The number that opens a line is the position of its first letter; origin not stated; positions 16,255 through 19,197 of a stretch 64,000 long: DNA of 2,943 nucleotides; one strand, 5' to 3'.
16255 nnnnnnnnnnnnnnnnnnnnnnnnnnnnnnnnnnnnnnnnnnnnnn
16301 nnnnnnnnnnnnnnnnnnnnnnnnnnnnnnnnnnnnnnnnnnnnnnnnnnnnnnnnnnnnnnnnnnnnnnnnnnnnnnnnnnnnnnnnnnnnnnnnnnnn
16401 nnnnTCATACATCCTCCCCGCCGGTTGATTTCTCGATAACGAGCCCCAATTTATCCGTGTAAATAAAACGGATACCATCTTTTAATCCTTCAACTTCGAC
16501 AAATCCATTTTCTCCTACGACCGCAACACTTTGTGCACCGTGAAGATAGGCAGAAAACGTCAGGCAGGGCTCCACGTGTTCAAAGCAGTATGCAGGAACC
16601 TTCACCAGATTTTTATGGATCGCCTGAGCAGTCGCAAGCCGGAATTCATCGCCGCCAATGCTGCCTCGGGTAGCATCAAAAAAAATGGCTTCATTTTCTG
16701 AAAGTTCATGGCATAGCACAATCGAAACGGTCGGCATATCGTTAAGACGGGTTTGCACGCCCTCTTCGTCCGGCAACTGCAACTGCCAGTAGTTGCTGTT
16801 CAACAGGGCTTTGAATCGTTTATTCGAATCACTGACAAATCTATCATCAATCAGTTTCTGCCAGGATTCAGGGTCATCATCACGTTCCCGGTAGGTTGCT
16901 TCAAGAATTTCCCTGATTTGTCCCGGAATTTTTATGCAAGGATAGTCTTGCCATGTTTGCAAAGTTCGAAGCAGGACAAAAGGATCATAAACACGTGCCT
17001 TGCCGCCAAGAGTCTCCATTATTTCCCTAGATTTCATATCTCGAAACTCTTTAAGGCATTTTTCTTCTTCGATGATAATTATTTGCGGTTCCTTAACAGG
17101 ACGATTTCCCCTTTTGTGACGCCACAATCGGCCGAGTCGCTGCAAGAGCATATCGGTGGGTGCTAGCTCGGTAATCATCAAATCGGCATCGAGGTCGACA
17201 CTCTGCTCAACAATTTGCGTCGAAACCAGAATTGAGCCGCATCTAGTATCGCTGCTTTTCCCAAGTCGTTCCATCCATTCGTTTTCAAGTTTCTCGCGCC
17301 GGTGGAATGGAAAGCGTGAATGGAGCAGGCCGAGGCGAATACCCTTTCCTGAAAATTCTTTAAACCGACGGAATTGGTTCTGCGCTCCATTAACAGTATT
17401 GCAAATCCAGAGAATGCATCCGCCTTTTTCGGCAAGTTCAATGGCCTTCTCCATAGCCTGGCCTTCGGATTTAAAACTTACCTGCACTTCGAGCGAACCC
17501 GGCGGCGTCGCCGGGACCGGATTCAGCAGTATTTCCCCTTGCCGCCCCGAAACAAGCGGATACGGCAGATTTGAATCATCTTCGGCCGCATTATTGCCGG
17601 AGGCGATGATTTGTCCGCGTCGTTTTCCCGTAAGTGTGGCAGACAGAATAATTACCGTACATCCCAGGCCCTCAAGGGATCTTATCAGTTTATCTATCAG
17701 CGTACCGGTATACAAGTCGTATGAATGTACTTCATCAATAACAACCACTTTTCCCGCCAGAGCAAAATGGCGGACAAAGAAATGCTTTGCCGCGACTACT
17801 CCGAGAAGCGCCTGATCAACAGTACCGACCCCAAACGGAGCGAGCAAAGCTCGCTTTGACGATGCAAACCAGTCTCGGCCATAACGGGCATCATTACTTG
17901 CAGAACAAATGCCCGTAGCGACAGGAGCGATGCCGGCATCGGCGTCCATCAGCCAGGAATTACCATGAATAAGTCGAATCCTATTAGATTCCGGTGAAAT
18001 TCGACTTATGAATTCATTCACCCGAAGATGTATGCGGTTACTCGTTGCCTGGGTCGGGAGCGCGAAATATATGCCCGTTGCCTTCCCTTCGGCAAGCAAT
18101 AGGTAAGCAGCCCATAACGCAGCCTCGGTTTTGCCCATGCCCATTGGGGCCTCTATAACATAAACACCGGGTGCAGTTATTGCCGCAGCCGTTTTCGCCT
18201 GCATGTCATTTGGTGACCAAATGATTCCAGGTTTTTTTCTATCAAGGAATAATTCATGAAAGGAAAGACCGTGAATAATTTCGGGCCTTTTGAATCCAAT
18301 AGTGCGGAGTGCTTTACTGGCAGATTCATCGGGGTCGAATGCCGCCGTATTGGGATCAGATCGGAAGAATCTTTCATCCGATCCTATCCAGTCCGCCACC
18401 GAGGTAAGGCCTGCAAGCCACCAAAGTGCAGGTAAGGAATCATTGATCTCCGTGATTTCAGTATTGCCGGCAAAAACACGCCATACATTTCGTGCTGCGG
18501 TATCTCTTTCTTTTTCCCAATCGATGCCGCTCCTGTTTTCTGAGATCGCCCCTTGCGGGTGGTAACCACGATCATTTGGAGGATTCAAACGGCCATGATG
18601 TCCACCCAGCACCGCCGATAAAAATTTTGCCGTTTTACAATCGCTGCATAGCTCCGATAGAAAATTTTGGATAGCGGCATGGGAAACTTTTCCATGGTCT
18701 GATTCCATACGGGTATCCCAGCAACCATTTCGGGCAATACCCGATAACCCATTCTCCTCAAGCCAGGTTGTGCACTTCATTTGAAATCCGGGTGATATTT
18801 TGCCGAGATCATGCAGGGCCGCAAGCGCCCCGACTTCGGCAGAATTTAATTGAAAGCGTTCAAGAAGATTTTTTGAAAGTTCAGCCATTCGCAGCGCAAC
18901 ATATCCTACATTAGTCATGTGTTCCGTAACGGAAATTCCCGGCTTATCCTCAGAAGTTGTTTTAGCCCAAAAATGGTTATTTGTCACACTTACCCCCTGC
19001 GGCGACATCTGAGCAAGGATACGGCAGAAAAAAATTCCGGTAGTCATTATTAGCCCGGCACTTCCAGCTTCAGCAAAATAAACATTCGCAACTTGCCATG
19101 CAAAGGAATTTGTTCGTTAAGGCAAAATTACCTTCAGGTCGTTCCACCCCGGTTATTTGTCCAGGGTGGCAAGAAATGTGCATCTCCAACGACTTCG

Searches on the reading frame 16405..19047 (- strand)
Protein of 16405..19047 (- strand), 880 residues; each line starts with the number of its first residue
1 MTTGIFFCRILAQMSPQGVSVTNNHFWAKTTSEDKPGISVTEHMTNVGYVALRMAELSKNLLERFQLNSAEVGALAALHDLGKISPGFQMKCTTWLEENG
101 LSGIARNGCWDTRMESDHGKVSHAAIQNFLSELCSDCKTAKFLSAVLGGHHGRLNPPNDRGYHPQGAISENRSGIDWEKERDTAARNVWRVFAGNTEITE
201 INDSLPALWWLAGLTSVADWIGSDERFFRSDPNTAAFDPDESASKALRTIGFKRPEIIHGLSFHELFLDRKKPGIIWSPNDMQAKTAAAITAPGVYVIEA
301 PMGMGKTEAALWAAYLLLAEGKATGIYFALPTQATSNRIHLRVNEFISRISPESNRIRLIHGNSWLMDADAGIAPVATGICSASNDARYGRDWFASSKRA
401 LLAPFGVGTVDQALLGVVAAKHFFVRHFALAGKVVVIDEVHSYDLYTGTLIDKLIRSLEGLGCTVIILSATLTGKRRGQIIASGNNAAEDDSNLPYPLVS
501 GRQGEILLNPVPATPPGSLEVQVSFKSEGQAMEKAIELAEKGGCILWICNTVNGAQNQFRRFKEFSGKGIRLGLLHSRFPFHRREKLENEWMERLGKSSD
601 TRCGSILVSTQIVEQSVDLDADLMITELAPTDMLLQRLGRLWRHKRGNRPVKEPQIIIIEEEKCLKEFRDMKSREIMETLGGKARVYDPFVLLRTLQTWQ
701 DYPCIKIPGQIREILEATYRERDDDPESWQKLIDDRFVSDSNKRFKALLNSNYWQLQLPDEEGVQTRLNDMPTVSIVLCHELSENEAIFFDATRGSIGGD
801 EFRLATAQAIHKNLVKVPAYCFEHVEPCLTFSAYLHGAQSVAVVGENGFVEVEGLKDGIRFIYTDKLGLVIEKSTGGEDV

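Call 8: search_protein_families(library=pfam, proteins=[window:16405-19047:-], max_evalue=0.01)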
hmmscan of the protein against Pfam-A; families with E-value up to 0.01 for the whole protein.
window:16405-19047:- (880 aa): 4 families
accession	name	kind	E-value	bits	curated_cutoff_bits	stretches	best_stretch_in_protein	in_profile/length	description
PF22590.2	Cas3-like_C_2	-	9.6e-35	119.5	27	1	541-646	1-106/106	CRISPR-associated nuclease/helicase Cas3, C-terminal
PF18019.7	Cas3_HD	-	7.1e-31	108.3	23.1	1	27-228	1-207/207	Cas3, HD domain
PF00270.35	DEAD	-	7.8e-11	42.4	26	1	281-351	2-73/167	DEAD/DEAH box helicase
PF00271.37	Helicase_C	-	1.3e-08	35.5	23.5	1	535-644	9-109/110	Helicase conserved C-terminal domain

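Call 77: list_cluster_members(proteins=[window:16405-19047:-, window:14840-16408:-, P0002])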
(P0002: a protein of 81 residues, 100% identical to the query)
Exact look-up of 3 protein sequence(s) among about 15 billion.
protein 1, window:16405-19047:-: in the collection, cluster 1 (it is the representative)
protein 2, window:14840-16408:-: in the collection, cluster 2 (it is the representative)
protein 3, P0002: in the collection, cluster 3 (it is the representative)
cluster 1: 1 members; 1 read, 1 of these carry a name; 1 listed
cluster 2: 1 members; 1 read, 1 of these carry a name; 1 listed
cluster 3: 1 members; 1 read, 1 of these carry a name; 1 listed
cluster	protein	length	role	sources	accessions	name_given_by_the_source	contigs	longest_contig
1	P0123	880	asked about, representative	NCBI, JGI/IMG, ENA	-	CRISPR-associated endonuclease/helicase Cas3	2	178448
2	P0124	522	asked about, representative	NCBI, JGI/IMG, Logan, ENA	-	CRISPR system Cascade subunit CasA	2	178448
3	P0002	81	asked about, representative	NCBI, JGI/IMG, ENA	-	transposase-like protein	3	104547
